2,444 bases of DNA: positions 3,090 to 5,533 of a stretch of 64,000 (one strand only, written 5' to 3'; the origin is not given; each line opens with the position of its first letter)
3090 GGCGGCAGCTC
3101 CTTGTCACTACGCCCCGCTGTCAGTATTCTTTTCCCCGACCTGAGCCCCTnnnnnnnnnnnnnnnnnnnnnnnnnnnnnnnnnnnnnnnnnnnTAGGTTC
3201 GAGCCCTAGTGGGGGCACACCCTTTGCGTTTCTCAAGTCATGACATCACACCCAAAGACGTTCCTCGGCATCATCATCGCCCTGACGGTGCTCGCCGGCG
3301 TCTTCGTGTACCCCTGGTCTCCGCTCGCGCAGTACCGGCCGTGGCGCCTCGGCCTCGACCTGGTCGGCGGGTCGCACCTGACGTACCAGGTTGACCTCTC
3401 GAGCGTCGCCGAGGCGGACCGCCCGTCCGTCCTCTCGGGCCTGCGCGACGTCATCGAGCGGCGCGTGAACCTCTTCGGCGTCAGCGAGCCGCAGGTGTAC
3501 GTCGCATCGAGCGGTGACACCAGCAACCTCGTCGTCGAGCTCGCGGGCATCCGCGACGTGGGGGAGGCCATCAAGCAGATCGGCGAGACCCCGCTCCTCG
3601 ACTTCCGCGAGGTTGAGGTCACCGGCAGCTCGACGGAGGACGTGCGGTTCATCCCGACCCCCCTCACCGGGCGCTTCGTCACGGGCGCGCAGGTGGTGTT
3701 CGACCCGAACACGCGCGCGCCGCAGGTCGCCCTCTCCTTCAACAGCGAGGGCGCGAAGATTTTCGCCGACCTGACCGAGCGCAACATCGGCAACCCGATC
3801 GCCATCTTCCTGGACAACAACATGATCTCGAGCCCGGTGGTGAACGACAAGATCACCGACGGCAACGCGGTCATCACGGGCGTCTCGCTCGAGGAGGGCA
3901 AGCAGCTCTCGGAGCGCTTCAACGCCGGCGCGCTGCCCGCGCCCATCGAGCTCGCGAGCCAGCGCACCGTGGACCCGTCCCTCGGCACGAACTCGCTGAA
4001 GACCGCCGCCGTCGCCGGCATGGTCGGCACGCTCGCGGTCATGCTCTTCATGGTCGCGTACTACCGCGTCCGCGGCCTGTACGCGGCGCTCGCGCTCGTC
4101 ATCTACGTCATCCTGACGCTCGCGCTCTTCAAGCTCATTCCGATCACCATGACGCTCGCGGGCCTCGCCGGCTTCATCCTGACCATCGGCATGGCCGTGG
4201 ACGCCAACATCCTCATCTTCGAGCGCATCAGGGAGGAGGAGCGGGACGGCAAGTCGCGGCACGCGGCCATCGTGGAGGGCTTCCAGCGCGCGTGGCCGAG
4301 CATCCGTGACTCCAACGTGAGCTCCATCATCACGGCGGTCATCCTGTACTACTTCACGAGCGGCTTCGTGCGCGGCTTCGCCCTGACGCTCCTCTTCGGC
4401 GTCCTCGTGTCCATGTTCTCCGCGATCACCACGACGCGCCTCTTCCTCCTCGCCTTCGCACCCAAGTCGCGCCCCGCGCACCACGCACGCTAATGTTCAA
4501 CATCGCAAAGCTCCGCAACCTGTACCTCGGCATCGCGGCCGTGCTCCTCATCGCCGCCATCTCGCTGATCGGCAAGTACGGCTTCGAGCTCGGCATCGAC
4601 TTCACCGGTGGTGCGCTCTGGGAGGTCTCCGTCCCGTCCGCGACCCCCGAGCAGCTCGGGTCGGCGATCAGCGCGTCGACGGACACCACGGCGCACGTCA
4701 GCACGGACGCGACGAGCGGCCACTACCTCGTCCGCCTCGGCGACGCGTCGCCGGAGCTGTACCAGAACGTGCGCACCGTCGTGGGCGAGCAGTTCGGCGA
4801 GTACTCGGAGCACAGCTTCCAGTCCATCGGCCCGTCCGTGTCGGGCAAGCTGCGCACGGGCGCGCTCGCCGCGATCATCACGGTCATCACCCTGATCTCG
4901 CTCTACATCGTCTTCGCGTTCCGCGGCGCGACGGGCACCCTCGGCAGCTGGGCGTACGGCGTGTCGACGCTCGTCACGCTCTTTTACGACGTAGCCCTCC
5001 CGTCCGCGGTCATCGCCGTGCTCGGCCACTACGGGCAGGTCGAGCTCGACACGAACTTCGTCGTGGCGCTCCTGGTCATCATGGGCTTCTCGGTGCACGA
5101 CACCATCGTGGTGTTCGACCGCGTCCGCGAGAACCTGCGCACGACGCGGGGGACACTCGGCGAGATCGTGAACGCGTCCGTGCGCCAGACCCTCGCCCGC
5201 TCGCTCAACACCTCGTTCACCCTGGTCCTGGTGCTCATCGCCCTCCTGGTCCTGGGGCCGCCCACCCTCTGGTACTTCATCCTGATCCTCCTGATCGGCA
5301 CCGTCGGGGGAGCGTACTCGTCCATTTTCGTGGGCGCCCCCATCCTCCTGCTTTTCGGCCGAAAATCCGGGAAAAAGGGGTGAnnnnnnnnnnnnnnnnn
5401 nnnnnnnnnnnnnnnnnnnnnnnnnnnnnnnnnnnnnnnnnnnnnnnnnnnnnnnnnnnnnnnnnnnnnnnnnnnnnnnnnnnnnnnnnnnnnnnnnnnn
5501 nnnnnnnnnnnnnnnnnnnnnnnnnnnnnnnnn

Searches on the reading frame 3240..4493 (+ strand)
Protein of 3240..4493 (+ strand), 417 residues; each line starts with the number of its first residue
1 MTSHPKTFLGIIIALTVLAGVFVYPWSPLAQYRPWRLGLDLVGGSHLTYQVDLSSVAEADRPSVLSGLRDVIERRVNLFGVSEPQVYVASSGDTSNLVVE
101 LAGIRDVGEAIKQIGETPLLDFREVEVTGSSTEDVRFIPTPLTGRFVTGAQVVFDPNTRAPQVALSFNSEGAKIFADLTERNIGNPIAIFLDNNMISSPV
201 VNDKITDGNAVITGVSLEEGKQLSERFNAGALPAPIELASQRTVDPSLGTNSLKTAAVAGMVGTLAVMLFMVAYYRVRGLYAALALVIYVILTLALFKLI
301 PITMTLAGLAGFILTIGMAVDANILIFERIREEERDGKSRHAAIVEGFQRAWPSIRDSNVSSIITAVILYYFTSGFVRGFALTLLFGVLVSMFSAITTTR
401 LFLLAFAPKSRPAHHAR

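Call 54: search_protein_families(library=pfam, proteins=[window:3240-4493:+], max_evalue=0.0001)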
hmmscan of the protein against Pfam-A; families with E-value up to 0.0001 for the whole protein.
window:3240-4493:+ (417 aa): 5 families
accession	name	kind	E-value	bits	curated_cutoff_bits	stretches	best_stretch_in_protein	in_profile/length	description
PF22599.2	SecDF_P1_head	-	1.2e-25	90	27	1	141-234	20-114/114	SecDF, P1 head subdomain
PF02355.23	SecD_SecF_C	-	1.3e-16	61.1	20.5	1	236-400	13-180/189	Protein export membrane protein SecD/SecF, C-terminal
PF21760.3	SecD_1st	-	6.3e-12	45.2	27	1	69-126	5-59/60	Protein translocase subunit SecDF, P1 domain, N-terminal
PF03176.21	MMPL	-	2.1e-09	37.2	20.5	1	280-399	181-295/333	MMPL family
PF00873.25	ACR_tran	-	5.7e-06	24.8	28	1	251-399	328-482/1021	AcrB/AcrD/AcrF family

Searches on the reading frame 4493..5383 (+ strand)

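Call 54: search_protein_families(library=pfam, proteins=[window:4493-5383:+], max_evalue=0.0001)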
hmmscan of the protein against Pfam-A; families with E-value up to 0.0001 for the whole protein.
window:4493-5383:+ (296 aa): 1 family
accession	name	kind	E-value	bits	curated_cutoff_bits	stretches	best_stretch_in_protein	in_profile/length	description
PF02355.23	SecD_SecF_C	-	1.6e-45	155.3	20.5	1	100-290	9-188/189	Protein export membrane protein SecD/SecF, C-terminal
